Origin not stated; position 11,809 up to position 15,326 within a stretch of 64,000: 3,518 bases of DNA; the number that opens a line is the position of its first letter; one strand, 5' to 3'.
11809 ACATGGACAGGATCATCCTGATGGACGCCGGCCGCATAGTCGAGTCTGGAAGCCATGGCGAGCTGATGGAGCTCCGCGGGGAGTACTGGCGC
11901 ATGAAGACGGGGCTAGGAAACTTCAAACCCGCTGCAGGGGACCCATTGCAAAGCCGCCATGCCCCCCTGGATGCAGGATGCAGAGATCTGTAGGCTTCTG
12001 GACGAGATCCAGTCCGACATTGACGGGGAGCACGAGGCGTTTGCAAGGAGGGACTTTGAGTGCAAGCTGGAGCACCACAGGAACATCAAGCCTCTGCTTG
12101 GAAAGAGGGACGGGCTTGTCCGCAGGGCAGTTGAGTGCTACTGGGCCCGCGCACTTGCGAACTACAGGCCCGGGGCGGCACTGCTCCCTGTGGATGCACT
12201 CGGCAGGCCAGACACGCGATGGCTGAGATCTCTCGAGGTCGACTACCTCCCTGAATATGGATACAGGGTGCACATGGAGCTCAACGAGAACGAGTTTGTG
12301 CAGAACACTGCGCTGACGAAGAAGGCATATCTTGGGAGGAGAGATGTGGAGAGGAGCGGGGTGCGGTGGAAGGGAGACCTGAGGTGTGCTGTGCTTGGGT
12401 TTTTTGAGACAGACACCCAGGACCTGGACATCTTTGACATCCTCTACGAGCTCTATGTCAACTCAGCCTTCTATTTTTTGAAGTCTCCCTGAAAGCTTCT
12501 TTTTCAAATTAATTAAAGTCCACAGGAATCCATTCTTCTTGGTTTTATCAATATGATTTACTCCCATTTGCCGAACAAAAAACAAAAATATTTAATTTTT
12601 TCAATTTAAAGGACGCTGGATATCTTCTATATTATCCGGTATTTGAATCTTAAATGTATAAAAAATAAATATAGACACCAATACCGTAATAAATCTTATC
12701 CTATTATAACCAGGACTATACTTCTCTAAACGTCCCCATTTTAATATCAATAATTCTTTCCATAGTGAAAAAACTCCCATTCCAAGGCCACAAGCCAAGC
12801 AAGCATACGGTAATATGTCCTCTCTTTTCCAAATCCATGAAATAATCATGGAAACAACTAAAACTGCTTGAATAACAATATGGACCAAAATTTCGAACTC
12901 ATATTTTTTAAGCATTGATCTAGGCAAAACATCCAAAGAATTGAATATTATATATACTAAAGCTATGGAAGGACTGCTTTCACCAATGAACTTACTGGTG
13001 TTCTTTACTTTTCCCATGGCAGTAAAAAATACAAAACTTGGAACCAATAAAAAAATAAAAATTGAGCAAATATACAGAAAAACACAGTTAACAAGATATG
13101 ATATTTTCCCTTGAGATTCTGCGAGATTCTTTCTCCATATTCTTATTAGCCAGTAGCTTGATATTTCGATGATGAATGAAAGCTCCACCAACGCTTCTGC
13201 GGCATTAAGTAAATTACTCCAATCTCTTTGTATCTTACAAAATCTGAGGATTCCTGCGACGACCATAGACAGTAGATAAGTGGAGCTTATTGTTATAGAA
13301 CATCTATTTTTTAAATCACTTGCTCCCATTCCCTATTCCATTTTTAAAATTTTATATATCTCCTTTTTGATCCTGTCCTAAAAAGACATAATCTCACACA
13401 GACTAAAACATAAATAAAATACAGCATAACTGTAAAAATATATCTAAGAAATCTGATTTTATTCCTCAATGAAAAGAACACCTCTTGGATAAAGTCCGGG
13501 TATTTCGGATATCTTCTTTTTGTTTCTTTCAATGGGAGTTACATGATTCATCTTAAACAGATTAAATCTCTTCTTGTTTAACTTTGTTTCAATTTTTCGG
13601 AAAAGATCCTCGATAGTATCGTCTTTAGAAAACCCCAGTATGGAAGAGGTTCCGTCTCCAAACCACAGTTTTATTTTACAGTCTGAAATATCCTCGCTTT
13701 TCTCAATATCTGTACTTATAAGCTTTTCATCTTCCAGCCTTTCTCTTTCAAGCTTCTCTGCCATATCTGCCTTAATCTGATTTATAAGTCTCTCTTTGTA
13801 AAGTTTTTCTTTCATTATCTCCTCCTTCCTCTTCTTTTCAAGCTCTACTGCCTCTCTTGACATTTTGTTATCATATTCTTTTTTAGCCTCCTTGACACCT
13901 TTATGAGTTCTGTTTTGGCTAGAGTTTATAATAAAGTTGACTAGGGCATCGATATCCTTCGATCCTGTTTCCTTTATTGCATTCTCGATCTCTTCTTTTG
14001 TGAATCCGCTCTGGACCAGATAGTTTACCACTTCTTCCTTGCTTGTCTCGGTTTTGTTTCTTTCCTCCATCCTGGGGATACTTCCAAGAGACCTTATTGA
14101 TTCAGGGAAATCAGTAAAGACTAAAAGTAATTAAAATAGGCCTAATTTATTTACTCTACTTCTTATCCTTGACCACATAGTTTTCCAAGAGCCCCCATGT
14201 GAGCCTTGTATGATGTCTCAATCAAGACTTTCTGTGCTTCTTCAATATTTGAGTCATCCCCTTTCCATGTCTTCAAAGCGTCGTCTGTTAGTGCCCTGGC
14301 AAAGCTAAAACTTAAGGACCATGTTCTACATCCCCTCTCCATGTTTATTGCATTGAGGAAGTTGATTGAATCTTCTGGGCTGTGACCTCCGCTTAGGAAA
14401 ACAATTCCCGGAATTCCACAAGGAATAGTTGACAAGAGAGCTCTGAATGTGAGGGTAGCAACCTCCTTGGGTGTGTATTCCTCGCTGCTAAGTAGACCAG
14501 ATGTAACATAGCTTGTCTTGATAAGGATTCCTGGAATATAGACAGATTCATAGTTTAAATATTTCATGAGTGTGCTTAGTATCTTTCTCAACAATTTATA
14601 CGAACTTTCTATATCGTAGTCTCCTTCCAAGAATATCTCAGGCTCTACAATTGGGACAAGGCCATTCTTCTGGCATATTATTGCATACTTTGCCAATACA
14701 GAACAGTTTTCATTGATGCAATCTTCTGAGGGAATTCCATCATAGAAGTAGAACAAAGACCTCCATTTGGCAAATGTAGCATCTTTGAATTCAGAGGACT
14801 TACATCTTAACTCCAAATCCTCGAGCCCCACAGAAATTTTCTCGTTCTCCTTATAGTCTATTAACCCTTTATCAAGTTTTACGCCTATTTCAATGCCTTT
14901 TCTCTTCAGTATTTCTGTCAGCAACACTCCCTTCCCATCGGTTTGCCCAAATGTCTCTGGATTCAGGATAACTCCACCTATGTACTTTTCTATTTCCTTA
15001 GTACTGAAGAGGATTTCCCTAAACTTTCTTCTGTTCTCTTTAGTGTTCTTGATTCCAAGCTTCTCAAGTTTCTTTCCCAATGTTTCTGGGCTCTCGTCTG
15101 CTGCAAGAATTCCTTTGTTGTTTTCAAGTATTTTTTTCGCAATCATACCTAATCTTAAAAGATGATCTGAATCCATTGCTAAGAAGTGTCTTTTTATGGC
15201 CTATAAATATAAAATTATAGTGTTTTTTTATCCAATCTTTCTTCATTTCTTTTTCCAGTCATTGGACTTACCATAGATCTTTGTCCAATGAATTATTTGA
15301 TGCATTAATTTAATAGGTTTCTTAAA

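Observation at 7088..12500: GC-rich compositional island (DHFR-TS-SHMT, ABC transporter, NAP-like) with a razor-sharp switch to AT-rich DNA at ~12.5 kb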

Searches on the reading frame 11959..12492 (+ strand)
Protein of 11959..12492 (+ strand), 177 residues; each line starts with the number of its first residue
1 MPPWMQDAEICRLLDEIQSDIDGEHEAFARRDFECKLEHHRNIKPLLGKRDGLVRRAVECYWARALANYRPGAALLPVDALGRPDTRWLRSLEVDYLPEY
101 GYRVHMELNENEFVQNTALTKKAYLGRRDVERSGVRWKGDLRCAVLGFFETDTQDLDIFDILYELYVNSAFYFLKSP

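Call 4: search_protein_families(library=pfam, proteins=[window:11959-12492:+])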
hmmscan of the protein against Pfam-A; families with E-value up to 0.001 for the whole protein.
window:11959-12492:+ (177 aa): 1 family
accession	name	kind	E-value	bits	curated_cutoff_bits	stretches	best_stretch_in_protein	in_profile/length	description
PF00956.23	NAP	-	4.7e-05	23.2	28.6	0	57-127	82-153/266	Nucleosome assembly protein (NAP)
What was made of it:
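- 11971..12492 (+): NAP/SET-family protein, 173 aa. It is the last gene of the repeat, and its stop codon lies 27 bp before the end of homology. Pfam NAP is below its cut-off (call 4).
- On NAP/SET histone-chaperone family (the 173-aa product at 11971-12492): Pfam NAP scores 23.2 bits, below its 28.6-bit cut-off (call 4).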

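Call 41: search_solved_structures(query=A1, max_evalue=1)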
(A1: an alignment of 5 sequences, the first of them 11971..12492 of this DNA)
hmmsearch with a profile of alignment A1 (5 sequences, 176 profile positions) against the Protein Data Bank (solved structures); distinct sequences matched with E-value up to 1: 7.
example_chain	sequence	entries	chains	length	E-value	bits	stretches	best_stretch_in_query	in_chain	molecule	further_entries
5x7v_A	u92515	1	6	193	6.9e-10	42.2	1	7-138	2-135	Nucleosome assembly protein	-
7mto_A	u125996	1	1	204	3.5e-08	36.6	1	4-137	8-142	Isoform 2 of Protein SET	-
9i15_Q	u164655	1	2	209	3.8e-08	36.5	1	4-137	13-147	Isoform 2 of Protein SET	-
2e50_A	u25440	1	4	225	6.9e-08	35.6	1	4-138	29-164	Protein SET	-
5day_A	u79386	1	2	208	3.8e-06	30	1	8-138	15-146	NAP1-related protein 1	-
7c7x_E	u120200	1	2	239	5e-06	29.6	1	8-138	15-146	NAP1-related protein 1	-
6jqv_A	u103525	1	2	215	6.9e-06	29.1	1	8-137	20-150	NAP1-related protein 2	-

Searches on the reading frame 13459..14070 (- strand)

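Call 4: search_protein_families(library=pfam, proteins=[window:13459-14070:-])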
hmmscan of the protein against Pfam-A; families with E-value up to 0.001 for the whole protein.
window:13459-14070:- (203 aa): 1 family
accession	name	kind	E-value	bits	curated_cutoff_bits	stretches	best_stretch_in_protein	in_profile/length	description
PF00789.26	UBX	-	3.1e-07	30.9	21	1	126-203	2-82/82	UBX domain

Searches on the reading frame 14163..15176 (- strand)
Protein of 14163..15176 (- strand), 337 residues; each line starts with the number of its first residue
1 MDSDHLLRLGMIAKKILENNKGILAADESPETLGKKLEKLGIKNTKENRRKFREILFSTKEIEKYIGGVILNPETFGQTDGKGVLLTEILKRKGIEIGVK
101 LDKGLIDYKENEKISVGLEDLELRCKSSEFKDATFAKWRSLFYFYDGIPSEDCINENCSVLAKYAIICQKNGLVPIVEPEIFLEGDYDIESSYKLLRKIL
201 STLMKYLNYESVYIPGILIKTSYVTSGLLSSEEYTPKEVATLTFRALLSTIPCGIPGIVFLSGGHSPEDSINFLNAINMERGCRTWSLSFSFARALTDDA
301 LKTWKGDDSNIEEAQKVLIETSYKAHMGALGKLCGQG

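Call 4: search_protein_families(library=pfam, proteins=[window:14163-15176:-])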
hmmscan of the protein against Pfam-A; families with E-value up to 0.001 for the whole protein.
window:14163-15176:- (337 aa): 1 family
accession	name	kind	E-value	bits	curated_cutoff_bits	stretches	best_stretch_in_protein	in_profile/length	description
PF00274.25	Glycolytic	-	3.1e-105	352.2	22.2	1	9-335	2-331/349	Fructose-bisphosphate aldolase class-I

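Call 7: find_encoding_contigs(protein=window:14163-15176:-, flank=10000, max_places=10)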
Protein window:14163-15176:- (337 aa): 6 contigs read that carry it; 3 places shown.
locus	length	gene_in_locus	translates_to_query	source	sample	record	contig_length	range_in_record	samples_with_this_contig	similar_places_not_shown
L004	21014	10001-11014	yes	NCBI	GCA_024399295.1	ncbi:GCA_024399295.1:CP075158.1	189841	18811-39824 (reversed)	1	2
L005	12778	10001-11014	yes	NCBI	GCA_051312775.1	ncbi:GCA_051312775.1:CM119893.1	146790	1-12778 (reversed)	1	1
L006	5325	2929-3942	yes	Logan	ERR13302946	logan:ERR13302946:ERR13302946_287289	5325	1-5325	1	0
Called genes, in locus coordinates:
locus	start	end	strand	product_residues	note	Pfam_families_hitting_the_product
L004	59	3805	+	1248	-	PF00385:Chromo, PF00176:SNF2-rel_dom, PF00270:DEAD (weak), PF04851:ResIII, PF00271:Helicase_C, PF11496:HDA2-3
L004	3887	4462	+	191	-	PF03031:NIF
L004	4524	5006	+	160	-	PF04006:Mpp10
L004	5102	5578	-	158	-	-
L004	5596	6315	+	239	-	PF03947:Ribosomal_L2_C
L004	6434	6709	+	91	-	-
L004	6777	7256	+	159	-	-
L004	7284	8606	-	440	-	-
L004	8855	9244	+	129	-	PF01221:Dynein_light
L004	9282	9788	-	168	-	PF05907:CXXC_Zn-b_euk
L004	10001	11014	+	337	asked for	PF00274:Glycolytic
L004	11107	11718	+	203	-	PF00789:UBX (weak)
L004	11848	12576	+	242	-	-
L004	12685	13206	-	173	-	-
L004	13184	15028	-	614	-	PF00664:ABC_membrane (weak), PF00005:ABC_tran, PF02463:SMC_N (faint)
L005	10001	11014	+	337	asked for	PF00274:Glycolytic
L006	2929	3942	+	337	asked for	PF00274:Glycolytic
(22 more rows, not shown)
